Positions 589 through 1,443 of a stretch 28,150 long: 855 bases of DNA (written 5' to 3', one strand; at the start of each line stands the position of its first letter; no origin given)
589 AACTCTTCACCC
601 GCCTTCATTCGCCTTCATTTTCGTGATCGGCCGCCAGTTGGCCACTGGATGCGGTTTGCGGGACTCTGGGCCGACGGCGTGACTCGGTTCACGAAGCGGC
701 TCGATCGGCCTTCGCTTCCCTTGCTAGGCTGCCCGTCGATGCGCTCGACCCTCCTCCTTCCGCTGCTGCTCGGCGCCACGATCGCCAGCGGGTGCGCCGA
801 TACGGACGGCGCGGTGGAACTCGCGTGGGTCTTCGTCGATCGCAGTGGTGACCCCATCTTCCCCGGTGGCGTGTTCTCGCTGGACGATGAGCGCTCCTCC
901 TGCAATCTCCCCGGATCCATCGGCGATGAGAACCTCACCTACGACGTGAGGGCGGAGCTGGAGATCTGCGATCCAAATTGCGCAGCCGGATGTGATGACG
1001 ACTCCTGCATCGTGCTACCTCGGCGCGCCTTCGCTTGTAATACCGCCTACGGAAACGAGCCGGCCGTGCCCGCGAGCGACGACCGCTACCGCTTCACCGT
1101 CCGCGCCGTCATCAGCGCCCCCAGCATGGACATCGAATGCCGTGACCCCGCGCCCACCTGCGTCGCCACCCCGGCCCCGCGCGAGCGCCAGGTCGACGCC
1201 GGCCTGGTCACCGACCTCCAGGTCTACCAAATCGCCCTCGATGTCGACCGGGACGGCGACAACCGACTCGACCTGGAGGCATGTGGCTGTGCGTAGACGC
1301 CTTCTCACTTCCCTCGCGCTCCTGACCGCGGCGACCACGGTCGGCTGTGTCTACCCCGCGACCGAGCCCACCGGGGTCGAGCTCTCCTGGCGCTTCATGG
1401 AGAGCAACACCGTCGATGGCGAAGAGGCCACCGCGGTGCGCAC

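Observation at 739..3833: Tandem array of three paralogous secreted lipoproteins built from a repeated ~90-aa VEL-x-W module, growing 185, 267, 575 aa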

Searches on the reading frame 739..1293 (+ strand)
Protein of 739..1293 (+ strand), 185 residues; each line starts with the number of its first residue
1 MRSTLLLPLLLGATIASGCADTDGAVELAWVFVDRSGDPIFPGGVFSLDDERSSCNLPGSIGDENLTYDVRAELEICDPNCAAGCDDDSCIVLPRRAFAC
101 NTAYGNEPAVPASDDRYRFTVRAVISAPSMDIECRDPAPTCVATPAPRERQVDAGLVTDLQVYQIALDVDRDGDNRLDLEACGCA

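Call 7: search_protein_families(library=pfam, proteins=[window:739-1293:+], max_evalue=1)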
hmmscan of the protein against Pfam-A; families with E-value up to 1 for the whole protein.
window:739-1293:+ (185 aa): 0 families
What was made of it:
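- On Transthyretin-like / CarboxypepD_reg or FN3 domains: No hit (call 7).
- Closest known: Accessory components of the Tol-Pal system. Different: A, B and C have no OmpA-like peptidoglycan-binding domain and no TPR (call 7). pal may simply lie elsewhere in these genomes, which was not checked.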

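Call 8: search_protein_families(library=ncbifam, proteins=[window:739-1293:+], max_evalue=1)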
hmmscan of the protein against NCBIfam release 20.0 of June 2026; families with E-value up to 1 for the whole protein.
window:739-1293:+ (185 aa): 0 families
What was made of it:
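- Tried and rejected: Pfam and NCBIfam scans of A, B and C gave nothing usable (calls 7, 8).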

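Call 14: find_encoding_contigs(protein=window:739-1293:+, flank=10000, max_places=6)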
Protein window:739-1293:+ (185 aa): 1 contig read that carries it; 1 place shown.
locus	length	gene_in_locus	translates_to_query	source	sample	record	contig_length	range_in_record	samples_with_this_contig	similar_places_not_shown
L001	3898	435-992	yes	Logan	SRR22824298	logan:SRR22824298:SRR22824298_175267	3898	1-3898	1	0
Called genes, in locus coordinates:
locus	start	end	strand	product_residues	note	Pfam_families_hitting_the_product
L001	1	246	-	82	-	?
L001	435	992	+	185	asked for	-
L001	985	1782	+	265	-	-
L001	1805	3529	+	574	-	-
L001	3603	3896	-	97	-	?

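Call 20: find_homologous_proteins(query=window:739-1293:+)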
Query window:739-1293:+ (185 aa): 115 proteins with E <= 0.001 among 357 candidates.
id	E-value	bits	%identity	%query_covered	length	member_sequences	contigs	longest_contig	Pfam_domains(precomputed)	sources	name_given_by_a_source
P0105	1.2e-107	376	90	100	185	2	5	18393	-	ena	-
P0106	1.5e-81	291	74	93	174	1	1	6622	-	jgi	-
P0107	1.0e-78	281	65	100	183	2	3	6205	-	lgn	-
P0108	3.0e-77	277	67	100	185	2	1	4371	-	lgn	-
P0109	9.8e-77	275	66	100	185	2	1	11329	-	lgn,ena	-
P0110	9.7e-76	272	70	90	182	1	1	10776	-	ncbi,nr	ncbi:MAG: hypothetical protein KDK70_07935 [Myxococcales bacterium]|nr:hypothetical protein [Myxococ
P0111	2.9e-75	270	68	96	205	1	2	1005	-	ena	-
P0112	3.0e-75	270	68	90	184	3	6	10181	-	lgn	-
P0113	8.4e-75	269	71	93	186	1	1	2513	-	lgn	-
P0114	2.3e-74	267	68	90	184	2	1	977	-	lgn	-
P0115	7.8e-74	265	65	99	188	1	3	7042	-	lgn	-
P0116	1.0e-73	265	65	100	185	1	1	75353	-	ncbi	-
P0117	1.1e-73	265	67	90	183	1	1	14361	-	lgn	-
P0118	6.4e-73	263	66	90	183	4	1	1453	-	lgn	-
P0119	6.6e-73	262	68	90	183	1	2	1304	-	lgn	-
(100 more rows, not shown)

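Call 33: find_related_loci(query=A2, collection=genome_contigs, flank=7000)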
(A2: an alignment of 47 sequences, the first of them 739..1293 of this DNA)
Query A2 (185 aa) in genome_contigs; peptide patterns used: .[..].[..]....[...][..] (x = any residue, [..] = any of these).
29 stretches matched a pattern; 25 encode a relative of the query (tblastn E <= 1e-3); 25 distinct loci.
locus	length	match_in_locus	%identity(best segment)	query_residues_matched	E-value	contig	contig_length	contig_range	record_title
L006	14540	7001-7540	62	9-185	9e-70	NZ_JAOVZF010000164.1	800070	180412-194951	Paraliomyxa miuraensis strain SMH-27-4 scf78c33, whole genome shotgun sequence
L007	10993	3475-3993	60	13-185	1e-61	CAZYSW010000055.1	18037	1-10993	MAG TPA_asm: uncultured Nannocystaceae bacterium isolate SRP268622_co1_44 genome assembly, contig: NODE_6779_length_1803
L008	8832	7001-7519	49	14-185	1e-48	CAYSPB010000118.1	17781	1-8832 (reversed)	MAG TPA_asm: uncultured Nannocystaceae bacterium isolate SRP135972_co1_38 genome assembly, contig: NODE_3498_length_1778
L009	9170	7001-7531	50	2-184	9e-48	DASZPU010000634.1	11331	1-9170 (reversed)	MAG TPA_asm: Nannocystaceae bacterium isolate SMAG_U5979 k141_543208, whole genome shotgun sequence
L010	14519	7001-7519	48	14-185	9e-48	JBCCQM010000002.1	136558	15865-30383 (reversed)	MAG: Myxococcota bacterium isolate P01_D01_bin.152 k141_2679508_length_136558_cov_24.4248, whole genome shotgun sequence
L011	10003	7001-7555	47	1-184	3e-47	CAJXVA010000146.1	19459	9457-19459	MAG TPA_asm: uncultured proteobacterium isolate SRR3933246_bin.3_MetaBAT_v2.12.1_MAG genome assembly, contig: NODE_596_l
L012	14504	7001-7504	50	15-185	2e-46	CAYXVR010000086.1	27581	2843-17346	MAG TPA_asm: uncultured Nannocystaceae bacterium isolate binchicken_co179_119 genome assembly, contig: NODE_4004_length_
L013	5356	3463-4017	47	1-184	4e-46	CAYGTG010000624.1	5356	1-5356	MAG TPA_asm: uncultured Nannocystaceae bacterium isolate ERP117304_co3_187 genome assembly, contig: NODE_22371_length_53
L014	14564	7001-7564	46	1-184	3e-45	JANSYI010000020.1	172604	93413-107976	MAG: bacterium isolate bin.47 k141_862906_length_172604_cov_92.0135, whole genome shotgun sequence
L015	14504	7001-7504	47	19-185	5e-44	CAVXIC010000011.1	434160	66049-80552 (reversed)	MAG: uncultured bacterium isolate MFD03250.bin.1.10 genome assembly, contig: contig_18441, whole genome shotgun sequence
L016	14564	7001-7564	49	7-184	2e-48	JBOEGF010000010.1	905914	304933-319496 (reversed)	MAG: Nannocystales bacterium isolate PBSAdel1 PBSA13b_contig_86, whole genome shotgun sequence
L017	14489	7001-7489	50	18-184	1e-42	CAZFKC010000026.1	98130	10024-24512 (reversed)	MAG TPA_asm: uncultured Nannocystaceae bacterium isolate binchicken_co199_105 genome assembly, contig: NODE_292_length_9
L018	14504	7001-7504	44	18-184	1e-41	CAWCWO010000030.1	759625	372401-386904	MAG: uncultured proteobacterium isolate MFD03250.bin.1.164 genome assembly, contig: contig_3276, whole genome shotgun se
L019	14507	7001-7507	42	19-182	6e-32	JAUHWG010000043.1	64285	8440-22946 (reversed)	MAG: Polyangia bacterium isolate 2_bin.15 NODE_420_length_64285_cov_7.911453, whole genome shotgun sequence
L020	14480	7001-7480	43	19-182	9e-32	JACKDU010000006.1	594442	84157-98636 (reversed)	MAG: Myxococcales bacterium isolate HK-STAS-MYXO-15 HK-STAS-MYXO-15_6, whole genome shotgun sequence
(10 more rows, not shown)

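Call 58: find_encoding_contigs(protein=P0105, flank=10000, max_places=2)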
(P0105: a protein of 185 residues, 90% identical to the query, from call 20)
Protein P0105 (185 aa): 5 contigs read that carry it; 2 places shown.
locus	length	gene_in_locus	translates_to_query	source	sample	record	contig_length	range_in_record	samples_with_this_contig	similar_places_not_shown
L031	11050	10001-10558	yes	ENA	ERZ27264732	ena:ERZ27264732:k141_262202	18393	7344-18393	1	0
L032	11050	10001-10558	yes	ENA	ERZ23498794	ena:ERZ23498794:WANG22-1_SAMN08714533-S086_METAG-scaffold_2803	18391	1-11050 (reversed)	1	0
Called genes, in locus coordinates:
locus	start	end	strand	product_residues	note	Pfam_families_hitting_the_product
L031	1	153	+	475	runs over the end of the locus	PF07586:HXXSHH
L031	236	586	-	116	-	-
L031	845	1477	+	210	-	PF04542:Sigma70_r2, PF08281:Sigma70_r4_2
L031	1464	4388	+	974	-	PF00069:Pkinase, PF07714:PK_Tyr_Ser-Thr, PF13374:TPR_10 (faint), PF07719:TPR_2 (faint), PF13424:TPR_12, PF00515:TPR_1 (faint), PF13424:TPR_12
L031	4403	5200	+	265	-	PF03372:Exo_endo_phos (weak)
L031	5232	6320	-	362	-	PF10994:DUF2817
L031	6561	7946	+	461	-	-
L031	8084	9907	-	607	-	-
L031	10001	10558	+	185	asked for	-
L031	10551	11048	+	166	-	?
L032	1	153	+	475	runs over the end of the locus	PF07586:HXXSHH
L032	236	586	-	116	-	-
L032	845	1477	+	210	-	PF04542:Sigma70_r2, PF08281:Sigma70_r4_2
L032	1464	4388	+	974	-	PF00069:Pkinase, PF07714:PK_Tyr_Ser-Thr, PF13374:TPR_10 (faint), PF07719:TPR_2 (faint), PF00515:TPR_1 (faint), PF13424:TPR_12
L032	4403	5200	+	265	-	PF03372:Exo_endo_phos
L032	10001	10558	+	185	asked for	-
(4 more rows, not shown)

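Call 59: search_solved_structures(query=A2, max_evalue=1)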
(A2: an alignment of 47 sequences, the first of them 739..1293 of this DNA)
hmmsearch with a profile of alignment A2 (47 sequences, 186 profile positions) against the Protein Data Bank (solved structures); distinct sequences matched with E-value up to 1: 0.

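Call 72: search_protein_representatives(alignment_id=A2)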
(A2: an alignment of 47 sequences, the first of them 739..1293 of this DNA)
Query: 47 sequences, 186 profile positions. Proteins with E-value up to 0.001 (for the whole library): 67; up to 1e-10: 51; up to 1e-30: 30. The best 67 are listed.
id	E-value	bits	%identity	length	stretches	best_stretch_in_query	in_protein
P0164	9.2e-73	260.0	-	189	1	7-186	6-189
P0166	1.5e-71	256.0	-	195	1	8-186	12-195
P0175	3.1e-71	255.0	-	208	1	8-185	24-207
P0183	5.9e-64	231.3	-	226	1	8-186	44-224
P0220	4.7e-56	205.5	-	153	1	34-186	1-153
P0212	1.7e-53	197.2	-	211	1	8-185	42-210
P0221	2.7e-52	193.3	-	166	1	18-185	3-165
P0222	2.0e-49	183.9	-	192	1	13-183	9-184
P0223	3.2e-49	183.2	-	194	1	7-185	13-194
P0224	4.8e-47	176.2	-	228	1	4-185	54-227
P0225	1.3e-45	171.5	-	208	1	9-184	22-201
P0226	1.8e-45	171.0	-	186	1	10-185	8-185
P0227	2.9e-45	170.4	-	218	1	9-185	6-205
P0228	3.7e-45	170.0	-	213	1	12-183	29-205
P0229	4.3e-44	166.5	-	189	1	8-183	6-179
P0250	4.6e-26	107.8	-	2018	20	91-145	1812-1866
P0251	5.7e-26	107.5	-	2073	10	49-125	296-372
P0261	3.9e-17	78.6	-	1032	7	49-125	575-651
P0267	7.5e-09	51.6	-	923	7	20-63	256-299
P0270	3.0e-06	43.1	-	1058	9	28-62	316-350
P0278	2.0e-04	37.2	-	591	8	6-49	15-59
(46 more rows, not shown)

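Call 74: search_protein_families(library=pfam, proteins=[P0250, P0251, P0261, P0267, P0270, P0278], max_evalue=0.001)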
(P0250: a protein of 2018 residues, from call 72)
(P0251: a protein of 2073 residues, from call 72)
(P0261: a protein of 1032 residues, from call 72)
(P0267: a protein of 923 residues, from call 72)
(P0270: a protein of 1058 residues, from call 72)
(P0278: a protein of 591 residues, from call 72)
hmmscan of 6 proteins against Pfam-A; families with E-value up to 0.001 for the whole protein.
P0250 (2018 aa): 10 families
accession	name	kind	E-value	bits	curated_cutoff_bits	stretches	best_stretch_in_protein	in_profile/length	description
PF07654.21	C1-set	-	2.8e-90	297.2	21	3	593-662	11-83/86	Immunoglobulin C1-set domain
PF07679.22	I-set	-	5.8e-88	289.6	23.7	4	1750-1827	6-78/90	Immunoglobulin I-set domain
PF06328.17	Lep_receptor_Ig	-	3.1e-37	126.8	28.8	0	105-156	11-62/94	Ig-like C2-type domain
PF18947.5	HAMP_2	-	3.1e-27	94.7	24.3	0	1851-1896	7-51/67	HAMP domain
PF14789.11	THDPS_M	-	2.8e-26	91.8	25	0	612-631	3-21/41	Tetrahydrodipicolinate N-succinyltransferase middle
PF08205.18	C2-set_2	-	4.7e-26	91.1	21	0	1759-1829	14-85/89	CD80-like C2-set immunoglobulin domain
PF12869.13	tRNA_anti-like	-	4.1e-23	82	23.5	0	62-127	74-140/146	tRNA_anti-like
PF11740.13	KfrA_N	-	9.2e-21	75.1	26.1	0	973-1013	21-61/113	Plasmid replication region DNA-binding N-term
PF10780.14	MRP_L53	-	7.6e-05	23.2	25.3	0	168-191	24-47/53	39S ribosomal protein L53/MRP-L53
PF00047.31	ig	-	8.7e-05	23.2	21.8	0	1367-1444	4-78/81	Immunoglobulin domain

P0251 (2073 aa): 5 families
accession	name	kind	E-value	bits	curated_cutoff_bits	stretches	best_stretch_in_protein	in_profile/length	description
PF12984.12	DUF3868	-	9.4e-29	100.1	27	0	376-413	16-53/105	Domain of unknown function (DUF3868)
PF06311.17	NumbF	-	1e-09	39.1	27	0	1129-1156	43-70/94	NUMB domain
PF18201.7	PIH1_CS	-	6.2e-08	33.5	23.3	0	207-267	19-79/100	PIH1 CS-like domain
PF24206.1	DUF7429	-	2.3e-07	31.8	27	0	228-259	16-47/54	Family of unknown function (DUF7429)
PF24347.1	FIGL1_N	-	2.5e-07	30.9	27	0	225-245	14-34/75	FIGL1 N-terminal domain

P0261 (1032 aa): 4 families
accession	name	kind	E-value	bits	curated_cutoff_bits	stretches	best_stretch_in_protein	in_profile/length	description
PF12984.12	DUF3868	-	4.3e-18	65.8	27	0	315-352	16-53/105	Domain of unknown function (DUF3868)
PF24347.1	FIGL1_N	-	1.8e-05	24.9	27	0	249-269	14-34/75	FIGL1 N-terminal domain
PF06311.17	NumbF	-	0.00011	22.9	27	0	57-85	43-71/94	NUMB domain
PF18201.7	PIH1_CS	-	0.00035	21.4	23.3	0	231-291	19-79/100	PIH1 CS-like domain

P0267 (923 aa): 10 families
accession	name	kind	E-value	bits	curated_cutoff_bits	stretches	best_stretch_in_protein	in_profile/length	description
PF17892.7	Cadherin_5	-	4.3e-201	652.2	26.5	7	90-184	1-96/98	Cadherin-like domain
PF17963.7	Big_9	-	2.7e-99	326.7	23.6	7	91-181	1-86/89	Bacterial Ig domain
PF17803.7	Cadherin_4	-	5.5e-79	261.1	25.1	7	377-449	1-71/71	Bacterial cadherin-like domain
PF00353.25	HemolysinCabind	-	1.2e-12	48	23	2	791-825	1-35/36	RTX calcium-binding nonapeptide repeat (4 copies)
PF08548.17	Peptidase_M10_C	-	2.5e-12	47.4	20.7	1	755-922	31-192/193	Peptidase M10 serralysin C terminal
PF19076.6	CshA_repeat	-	2.9e-10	41.1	27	0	514-574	41-98/103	Surface adhesin CshA repetitive domain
PF21602.3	GldM_3rd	-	2.6e-06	28.1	25.2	0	39-85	35-79/82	GldM third domain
PF16277.11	DUF4926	-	3.8e-05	23.4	29.1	0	223-239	37-53/57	Domain of unknown function (DUF4926)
PF20571.3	DUF6780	-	5.3e-05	24.6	27.4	0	647-682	23-58/62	Domain of unknown function (DUF6780)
PF15711.10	ILEI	-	0.00062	20.7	27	0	461-487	3-29/90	Interleukin-like EMT inducer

P0270 (1058 aa): 3 families
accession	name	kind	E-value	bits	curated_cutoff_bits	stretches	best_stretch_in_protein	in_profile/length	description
PF20788.2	YuA_Gp49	-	1.5e-10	41.6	27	0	997-1020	32-54/72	YuA phage, Gp49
PF04151.21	PPC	-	8.2e-05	23.8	25.9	0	747-769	1-23/70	Bacterial pre-peptidase C-terminal domain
PF24801.1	FNIII-A_GpJ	-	0.00024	21.7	27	0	925-955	77-106/126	Tip attachment protein J,FNIII-A domain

P0278 (591 aa): 3 families
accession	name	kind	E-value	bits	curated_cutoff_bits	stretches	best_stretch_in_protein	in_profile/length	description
PF13961.12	DUF4219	-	5.7e-09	35.9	27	0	36-44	19-27/27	Domain of unknown function (DUF4219)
PF14977.11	FAM194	-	7.5e-06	25.8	27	0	212-239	86-113/202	FAM194 protein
PF10746.14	Phage_holin_2_2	-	0.00018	21.6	25.4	0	53-90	12-49/61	Phage holin T7 family, holin superfamily II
